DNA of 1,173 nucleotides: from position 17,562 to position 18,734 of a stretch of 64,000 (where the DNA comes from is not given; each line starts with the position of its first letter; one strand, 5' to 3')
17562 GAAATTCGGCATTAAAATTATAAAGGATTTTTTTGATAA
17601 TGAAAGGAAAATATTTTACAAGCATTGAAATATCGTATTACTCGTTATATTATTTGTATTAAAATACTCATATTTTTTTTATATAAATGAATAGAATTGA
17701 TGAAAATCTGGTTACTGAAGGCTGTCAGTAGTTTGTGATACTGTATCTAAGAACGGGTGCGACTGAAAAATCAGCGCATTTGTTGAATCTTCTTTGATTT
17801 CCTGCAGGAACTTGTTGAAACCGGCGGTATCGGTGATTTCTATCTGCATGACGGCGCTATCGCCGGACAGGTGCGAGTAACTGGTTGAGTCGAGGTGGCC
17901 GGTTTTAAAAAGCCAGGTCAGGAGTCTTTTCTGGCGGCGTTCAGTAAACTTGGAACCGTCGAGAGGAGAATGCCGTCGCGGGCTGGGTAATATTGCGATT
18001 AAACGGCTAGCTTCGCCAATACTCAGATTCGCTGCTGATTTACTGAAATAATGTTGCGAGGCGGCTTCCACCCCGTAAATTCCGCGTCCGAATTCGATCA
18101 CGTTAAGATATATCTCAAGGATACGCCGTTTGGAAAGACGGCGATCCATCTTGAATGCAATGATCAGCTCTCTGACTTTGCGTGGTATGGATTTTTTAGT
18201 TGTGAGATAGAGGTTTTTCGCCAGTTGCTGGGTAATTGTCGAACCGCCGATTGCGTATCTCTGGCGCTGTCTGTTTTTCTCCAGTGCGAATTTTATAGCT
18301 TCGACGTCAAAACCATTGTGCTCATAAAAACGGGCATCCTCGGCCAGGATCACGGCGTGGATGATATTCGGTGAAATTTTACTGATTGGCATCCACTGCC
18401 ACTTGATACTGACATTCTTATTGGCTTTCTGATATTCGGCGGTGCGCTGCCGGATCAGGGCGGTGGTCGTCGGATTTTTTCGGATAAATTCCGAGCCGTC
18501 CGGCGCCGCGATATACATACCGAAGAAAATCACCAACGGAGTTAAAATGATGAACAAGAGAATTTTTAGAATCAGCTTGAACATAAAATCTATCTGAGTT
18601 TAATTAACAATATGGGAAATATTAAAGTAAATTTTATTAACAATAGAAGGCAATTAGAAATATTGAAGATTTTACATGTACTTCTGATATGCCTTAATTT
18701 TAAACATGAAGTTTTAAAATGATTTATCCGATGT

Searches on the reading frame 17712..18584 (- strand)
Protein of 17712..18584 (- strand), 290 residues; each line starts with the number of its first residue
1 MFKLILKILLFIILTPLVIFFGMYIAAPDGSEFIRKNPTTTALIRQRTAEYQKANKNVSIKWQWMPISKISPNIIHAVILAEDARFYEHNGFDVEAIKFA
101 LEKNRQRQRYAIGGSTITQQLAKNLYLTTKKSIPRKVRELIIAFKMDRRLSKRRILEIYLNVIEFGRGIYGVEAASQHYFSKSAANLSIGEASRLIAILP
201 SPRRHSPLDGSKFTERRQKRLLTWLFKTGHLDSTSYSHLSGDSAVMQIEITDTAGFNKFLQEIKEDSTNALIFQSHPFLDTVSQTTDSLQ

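Call 13: search_protein_families(library=pfam, proteins=[window:17712-18584:-], max_evalue=0.001)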
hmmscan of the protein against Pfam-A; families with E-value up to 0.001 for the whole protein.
window:17712-18584:- (290 aa): 1 family
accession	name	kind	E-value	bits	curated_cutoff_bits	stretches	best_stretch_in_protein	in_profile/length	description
PF00912.28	Transgly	-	1.9e-56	190.7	27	1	61-222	13-174/178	Transglycosylase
